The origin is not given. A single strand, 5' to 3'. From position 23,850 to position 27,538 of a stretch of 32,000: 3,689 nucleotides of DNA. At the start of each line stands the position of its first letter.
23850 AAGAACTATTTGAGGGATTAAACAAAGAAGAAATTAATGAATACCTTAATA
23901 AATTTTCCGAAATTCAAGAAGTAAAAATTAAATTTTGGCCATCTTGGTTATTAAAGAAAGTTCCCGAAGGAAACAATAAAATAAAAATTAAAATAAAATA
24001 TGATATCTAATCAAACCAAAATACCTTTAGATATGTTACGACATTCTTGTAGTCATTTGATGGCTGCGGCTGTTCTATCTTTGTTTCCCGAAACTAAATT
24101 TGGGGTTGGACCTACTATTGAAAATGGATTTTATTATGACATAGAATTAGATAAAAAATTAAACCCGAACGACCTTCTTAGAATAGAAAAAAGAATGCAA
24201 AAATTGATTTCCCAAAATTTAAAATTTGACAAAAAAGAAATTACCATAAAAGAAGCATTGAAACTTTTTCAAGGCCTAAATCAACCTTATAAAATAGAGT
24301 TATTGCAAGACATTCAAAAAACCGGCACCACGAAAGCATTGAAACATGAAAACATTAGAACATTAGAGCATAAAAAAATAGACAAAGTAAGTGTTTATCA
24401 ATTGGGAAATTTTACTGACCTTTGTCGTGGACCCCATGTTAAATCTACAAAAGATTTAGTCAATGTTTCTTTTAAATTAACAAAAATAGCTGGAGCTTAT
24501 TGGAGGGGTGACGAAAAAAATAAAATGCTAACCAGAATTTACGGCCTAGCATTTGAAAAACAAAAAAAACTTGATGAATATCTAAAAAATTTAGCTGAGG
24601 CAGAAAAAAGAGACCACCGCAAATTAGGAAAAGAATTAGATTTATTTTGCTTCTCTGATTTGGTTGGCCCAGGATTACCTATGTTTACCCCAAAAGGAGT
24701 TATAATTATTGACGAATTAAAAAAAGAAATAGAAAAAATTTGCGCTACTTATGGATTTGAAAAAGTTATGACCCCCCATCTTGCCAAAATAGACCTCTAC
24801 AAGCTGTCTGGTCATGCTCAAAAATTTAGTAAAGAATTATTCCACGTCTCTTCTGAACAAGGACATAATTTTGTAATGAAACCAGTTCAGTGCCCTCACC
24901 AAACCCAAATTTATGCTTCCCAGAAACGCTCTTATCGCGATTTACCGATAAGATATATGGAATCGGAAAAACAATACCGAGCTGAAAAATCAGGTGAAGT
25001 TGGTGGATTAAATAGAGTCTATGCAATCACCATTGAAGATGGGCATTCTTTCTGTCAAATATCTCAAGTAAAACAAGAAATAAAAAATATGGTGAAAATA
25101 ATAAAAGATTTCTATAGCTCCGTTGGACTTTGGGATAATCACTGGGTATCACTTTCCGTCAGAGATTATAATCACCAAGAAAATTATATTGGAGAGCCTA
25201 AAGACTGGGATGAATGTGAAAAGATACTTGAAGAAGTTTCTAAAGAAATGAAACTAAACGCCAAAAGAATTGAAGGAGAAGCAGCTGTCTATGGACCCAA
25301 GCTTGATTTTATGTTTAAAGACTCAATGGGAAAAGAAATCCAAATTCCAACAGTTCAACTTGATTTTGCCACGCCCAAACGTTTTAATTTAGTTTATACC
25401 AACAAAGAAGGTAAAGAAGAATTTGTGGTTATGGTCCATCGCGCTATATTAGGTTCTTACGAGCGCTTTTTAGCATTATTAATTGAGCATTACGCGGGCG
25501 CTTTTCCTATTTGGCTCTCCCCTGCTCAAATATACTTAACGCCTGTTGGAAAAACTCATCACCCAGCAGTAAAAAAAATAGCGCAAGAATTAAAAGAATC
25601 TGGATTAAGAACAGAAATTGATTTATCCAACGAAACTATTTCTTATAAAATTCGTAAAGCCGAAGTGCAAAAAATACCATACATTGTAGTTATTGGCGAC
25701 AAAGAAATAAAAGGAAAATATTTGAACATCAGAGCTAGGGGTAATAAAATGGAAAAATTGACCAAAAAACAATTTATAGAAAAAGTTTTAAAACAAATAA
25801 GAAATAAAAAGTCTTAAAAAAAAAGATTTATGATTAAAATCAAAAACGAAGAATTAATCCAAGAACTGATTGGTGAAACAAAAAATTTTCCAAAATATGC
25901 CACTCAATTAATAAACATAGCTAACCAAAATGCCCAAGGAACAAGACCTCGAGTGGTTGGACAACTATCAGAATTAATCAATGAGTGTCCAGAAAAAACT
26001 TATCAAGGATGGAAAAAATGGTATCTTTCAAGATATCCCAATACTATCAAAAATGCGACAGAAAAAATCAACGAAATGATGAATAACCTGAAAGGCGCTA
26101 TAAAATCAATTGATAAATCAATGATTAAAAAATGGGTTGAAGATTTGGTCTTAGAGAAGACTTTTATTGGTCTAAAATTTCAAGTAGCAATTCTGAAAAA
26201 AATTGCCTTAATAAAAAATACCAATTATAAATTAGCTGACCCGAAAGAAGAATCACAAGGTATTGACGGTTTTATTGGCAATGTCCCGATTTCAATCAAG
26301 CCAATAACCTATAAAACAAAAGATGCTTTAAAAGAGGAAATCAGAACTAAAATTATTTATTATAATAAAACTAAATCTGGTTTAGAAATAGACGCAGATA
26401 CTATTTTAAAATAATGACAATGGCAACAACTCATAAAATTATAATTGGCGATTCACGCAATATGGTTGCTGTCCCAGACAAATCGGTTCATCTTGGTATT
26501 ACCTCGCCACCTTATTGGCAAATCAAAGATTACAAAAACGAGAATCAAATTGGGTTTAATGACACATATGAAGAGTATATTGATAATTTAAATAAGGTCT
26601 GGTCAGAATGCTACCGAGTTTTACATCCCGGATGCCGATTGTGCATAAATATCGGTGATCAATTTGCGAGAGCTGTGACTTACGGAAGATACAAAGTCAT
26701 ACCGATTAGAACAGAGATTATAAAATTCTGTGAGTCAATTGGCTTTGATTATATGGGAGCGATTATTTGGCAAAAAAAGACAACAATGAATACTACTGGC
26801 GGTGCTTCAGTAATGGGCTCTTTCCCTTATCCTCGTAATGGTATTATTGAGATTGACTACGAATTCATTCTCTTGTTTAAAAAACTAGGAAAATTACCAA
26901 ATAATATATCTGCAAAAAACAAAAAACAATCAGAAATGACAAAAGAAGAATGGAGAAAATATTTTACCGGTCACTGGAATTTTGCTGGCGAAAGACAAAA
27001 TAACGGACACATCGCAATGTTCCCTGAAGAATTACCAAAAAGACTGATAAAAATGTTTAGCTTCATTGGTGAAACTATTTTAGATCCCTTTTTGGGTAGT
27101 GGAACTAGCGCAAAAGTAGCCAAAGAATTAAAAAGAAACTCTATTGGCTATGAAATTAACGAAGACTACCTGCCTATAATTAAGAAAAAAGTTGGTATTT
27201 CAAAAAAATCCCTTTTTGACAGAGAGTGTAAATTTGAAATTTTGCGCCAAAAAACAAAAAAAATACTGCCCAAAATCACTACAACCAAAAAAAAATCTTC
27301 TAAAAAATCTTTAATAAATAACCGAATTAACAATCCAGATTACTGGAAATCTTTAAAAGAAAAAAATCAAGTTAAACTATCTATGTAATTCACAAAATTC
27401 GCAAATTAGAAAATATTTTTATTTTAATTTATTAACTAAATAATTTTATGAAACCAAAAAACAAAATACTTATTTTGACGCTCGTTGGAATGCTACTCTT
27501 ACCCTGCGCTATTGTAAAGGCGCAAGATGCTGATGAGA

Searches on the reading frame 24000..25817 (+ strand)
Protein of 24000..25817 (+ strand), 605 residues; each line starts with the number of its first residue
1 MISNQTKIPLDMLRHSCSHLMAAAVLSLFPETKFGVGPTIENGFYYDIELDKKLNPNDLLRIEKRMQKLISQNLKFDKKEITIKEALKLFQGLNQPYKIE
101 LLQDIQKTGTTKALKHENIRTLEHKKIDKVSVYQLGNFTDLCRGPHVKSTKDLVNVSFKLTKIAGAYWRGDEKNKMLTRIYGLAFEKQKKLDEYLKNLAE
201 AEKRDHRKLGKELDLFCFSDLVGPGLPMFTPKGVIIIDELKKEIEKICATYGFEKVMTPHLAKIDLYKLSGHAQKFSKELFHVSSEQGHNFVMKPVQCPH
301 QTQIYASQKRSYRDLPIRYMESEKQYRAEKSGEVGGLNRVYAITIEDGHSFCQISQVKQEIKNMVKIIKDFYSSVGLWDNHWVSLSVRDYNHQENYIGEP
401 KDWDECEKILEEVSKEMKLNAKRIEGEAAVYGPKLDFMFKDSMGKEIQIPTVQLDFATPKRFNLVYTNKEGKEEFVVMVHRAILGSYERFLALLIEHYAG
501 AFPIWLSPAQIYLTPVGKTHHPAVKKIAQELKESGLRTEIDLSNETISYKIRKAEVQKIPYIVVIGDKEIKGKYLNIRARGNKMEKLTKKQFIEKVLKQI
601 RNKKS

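Call 42: search_protein_families(library=pfam, proteins=[window:24000-25817:+])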
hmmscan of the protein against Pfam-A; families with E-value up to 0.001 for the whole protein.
window:24000-25817:+ (605 aa): 3 families
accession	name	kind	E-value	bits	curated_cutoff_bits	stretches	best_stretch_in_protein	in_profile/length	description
PF00587.30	tRNA-synt_2b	-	5.5e-38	131.2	29.3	1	281-498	1-179/179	tRNA synthetase class II core domain (G, H, P, S and T)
PF03129.25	HGTP_anticodon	-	1.7e-20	73.4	21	1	510-598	1-93/94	Anticodon binding domain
PF07973.19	tRNA_SAD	-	9.8e-14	51.5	24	1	130-181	1-44/44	Threonyl and Alanyl tRNA synthetase second additional domain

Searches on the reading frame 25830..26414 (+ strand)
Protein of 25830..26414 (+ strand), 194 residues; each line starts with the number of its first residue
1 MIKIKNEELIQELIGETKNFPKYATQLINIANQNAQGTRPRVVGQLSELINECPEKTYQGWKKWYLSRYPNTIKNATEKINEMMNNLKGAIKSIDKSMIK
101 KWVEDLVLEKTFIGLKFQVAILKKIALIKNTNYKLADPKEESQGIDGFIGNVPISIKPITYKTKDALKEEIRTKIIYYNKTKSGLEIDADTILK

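Call 42: search_protein_families(library=pfam, proteins=[window:25830-26414:+])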
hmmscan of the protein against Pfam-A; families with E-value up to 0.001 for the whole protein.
window:25830-26414:+ (194 aa): 1 family
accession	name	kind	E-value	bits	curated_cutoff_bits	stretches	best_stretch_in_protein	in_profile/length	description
PF09568.16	RE_MjaI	-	9.4e-67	224.4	22.7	1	25-187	1-164/164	MjaI restriction endonuclease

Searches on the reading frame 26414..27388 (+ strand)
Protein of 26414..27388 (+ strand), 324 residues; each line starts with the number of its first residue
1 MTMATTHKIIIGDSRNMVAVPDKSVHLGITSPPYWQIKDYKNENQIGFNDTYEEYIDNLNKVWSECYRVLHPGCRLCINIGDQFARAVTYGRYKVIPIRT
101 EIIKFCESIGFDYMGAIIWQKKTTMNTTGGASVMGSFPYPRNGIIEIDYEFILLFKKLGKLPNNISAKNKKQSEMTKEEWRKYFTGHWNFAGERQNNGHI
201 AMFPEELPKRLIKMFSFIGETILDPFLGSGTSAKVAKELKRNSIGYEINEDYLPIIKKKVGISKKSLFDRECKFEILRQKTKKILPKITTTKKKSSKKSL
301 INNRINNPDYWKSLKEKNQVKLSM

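Call 42: search_protein_families(library=pfam, proteins=[window:26414-27388:+])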
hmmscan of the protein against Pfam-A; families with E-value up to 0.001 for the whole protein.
window:26414-27388:+ (324 aa): 1 family
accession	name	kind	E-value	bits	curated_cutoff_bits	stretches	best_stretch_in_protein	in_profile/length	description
PF01555.25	N6_N4_Mtase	-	8.2e-46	157.2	26.7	1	25-258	1-221/221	DNA methylase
